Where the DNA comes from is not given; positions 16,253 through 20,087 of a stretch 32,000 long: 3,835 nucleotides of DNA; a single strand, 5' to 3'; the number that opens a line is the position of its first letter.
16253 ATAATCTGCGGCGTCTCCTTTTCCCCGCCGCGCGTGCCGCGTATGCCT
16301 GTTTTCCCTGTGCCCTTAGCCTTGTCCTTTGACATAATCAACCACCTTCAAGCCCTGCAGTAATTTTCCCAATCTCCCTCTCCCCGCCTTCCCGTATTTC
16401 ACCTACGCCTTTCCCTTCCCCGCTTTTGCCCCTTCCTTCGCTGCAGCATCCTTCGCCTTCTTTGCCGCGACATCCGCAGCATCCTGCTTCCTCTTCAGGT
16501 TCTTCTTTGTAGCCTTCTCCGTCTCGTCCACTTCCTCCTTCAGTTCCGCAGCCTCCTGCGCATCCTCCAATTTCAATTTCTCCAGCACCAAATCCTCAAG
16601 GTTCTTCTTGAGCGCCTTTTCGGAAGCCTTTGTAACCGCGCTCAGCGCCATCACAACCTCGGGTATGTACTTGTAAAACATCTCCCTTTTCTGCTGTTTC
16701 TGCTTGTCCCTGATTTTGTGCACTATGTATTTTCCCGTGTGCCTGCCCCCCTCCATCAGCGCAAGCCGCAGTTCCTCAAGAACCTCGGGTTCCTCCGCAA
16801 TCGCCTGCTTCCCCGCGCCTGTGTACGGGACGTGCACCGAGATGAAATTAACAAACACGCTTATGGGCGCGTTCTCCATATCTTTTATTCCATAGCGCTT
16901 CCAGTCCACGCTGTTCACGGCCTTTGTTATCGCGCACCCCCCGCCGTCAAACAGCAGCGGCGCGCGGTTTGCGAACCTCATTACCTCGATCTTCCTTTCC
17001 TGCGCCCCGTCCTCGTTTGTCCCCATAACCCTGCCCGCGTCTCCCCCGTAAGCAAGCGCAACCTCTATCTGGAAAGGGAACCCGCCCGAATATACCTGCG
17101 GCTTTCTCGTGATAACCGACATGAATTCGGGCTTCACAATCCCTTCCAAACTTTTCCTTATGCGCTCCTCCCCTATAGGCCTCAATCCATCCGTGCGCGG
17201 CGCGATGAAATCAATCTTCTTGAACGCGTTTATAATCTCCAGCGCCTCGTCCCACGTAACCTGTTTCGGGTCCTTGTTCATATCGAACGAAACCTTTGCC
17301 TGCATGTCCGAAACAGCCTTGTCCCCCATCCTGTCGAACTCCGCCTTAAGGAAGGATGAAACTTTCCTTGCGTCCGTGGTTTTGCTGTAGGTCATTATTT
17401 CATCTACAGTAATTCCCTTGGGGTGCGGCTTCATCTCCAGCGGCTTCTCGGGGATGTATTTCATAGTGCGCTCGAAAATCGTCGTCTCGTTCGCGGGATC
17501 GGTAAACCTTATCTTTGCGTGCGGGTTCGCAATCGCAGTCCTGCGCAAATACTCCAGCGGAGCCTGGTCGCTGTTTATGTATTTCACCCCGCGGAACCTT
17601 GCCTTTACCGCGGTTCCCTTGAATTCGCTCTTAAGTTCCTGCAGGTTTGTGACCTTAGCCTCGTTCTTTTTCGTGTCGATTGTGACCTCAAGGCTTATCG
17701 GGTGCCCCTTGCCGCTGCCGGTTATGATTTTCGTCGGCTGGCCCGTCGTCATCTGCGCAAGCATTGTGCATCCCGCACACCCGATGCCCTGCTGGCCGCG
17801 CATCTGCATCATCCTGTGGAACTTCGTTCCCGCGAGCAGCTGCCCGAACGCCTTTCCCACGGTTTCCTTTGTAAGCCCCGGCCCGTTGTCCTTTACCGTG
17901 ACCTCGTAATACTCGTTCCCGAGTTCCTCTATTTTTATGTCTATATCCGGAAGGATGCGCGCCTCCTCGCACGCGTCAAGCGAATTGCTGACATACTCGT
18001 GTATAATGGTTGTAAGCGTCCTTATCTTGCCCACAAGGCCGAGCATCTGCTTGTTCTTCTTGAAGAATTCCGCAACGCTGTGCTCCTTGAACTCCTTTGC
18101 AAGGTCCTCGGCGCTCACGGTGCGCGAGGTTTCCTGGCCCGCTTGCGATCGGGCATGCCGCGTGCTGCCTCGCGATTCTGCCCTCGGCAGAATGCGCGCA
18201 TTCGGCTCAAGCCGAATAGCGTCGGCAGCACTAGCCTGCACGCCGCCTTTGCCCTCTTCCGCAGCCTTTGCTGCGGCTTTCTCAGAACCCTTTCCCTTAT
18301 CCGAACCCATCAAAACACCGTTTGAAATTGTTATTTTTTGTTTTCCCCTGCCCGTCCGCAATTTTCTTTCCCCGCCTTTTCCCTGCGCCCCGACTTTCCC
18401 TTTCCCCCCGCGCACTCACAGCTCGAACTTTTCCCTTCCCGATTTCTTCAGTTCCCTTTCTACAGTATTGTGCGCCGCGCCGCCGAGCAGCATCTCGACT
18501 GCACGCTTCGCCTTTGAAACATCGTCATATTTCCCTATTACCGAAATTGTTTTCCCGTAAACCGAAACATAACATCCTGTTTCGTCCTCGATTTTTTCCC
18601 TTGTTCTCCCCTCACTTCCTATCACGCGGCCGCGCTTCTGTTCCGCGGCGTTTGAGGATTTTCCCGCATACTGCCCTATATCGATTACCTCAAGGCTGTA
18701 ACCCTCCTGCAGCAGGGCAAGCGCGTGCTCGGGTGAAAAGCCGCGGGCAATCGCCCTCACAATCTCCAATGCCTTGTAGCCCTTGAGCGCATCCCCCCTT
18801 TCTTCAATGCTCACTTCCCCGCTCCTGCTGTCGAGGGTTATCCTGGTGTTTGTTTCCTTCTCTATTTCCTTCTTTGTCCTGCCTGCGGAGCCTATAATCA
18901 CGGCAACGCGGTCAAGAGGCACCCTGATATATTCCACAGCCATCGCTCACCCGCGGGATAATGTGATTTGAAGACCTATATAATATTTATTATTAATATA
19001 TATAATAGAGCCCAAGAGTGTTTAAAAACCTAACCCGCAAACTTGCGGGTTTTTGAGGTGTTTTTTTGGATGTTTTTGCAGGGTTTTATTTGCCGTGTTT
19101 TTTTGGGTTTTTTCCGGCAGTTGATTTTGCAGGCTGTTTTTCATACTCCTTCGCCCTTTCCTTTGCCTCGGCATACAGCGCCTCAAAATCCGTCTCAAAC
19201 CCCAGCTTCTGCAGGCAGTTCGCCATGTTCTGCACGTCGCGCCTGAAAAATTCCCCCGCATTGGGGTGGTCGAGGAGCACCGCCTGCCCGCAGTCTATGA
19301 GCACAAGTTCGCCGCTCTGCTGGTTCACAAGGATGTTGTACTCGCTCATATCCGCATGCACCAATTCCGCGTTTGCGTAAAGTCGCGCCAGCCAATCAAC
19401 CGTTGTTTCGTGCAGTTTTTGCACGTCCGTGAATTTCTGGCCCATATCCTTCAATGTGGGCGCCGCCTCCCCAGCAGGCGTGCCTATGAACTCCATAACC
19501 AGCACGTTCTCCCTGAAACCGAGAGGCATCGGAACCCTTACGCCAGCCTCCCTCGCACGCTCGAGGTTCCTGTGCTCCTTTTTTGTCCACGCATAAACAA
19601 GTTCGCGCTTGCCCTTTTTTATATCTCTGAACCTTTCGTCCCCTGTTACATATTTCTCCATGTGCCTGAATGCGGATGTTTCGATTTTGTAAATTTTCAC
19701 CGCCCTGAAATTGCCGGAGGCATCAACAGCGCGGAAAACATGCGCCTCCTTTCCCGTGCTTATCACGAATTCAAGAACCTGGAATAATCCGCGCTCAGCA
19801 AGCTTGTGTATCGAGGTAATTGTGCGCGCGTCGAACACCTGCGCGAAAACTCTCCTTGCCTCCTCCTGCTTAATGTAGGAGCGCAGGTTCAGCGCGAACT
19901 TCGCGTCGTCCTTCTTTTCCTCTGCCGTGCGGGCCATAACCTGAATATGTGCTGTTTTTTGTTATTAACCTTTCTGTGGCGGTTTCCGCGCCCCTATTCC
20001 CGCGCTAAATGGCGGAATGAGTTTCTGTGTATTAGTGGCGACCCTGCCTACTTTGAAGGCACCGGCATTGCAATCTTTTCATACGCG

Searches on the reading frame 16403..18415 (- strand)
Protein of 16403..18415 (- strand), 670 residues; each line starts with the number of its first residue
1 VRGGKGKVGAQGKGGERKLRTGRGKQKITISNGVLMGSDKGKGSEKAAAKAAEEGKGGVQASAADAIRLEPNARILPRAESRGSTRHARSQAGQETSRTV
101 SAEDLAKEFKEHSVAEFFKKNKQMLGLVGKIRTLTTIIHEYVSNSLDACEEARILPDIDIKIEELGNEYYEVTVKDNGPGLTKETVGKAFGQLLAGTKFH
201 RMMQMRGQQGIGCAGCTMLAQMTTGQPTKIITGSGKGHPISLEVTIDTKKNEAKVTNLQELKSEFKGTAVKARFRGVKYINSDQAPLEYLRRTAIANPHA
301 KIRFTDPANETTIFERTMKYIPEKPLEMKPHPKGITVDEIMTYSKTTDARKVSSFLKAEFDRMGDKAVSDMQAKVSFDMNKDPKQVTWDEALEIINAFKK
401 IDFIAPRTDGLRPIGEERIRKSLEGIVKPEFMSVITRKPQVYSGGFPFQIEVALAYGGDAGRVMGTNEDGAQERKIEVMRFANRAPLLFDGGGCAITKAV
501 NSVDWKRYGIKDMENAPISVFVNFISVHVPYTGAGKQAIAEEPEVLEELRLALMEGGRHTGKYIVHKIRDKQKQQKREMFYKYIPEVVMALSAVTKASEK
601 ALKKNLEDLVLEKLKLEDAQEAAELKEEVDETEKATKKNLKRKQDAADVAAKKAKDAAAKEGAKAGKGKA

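Call 24: search_protein_families(library=pfam, proteins=[window:16403-18415:-], max_evalue=0.001)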
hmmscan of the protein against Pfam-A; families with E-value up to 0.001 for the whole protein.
window:16403-18415:- (670 aa): 3 families
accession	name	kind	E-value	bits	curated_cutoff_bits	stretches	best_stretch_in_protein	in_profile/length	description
PF09239.17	Topo-VIb_trans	-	3.6e-52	176.8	24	1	406-576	1-159/159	Topoisomerase VI B subunit, transducer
PF02518.31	HATPase_c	-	1.7e-09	38.5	26.4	1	130-237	2-100/111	Histidine kinase-, DNA gyrase B-, and HSP90-like ATPase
PF13589.12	HATPase_c_3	-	4.8e-09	36.8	25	1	135-256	4-117/137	Histidine kinase-, DNA gyrase B-, and HSP90-like ATPase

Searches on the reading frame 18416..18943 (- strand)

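Call 24: search_protein_families(library=pfam, proteins=[window:18416-18943:-], max_evalue=0.001)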
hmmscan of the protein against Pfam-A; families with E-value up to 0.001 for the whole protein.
window:18416-18943:- (175 aa): 6 families
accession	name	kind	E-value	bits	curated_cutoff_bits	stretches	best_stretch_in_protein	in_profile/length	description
PF00013.35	KH_1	-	2.5e-17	62.8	21.5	2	102-150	9-65/66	KH domain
PF21800.4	KH_KRR1_2nd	-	7e-14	52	27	1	84-151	3-69/91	KRR1 small subunit processome component, second KH domain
PF22675.2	KH-I_KHDC4-BBP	-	5.9e-09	36.1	30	0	104-132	8-36/76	KHDC4/BBP-like, KH-domain type I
PF22891.2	KH_PNO1_2nd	-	5.7e-06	26.8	27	0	102-165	20-83/90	Eukaryotic type KH-domain (KH-domain type I) (327.11.2)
PF07650.23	KH_2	-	0.00054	20.2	22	0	12-37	35-61/78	KH domain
PF24668.1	KH_Vigilin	-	0.00092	19.1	27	0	132-148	26-42/50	Vigilin KH domain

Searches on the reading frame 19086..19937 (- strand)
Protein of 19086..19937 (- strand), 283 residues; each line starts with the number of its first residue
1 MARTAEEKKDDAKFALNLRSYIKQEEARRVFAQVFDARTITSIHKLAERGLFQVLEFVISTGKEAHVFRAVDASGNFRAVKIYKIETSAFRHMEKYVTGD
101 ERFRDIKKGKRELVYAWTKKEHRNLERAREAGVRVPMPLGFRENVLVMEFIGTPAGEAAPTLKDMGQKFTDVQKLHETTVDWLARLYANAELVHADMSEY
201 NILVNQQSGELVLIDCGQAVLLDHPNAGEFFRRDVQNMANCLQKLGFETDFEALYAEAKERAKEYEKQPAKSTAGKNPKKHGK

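Call 24: search_protein_families(library=pfam, proteins=[window:19086-19937:-], max_evalue=0.001)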
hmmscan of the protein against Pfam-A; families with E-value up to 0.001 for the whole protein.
window:19086-19937:- (283 aa): 5 families
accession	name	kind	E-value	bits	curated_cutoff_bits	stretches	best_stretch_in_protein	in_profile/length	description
PF01163.29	RIO1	-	5.9e-56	189.5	22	1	67-251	2-184/187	RIO domain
PF03109.22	ABC1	-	8.4e-09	35.4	22.9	1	131-224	128-219/244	ABC1 atypical kinase-like domain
PF00069.31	Pkinase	-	0.00031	20.7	31.7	1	61-226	9-152/263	Protein kinase domain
PF10707.15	YrbL-PhoP_reg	-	0.00049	20.3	31.5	1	146-229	80-166/185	PhoP regulatory network protein YrbL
PF06293.20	Kdo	-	0.00071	19.5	21.3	0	112-220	52-170/207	Lipopolysaccharide kinase (Kdo/WaaP) family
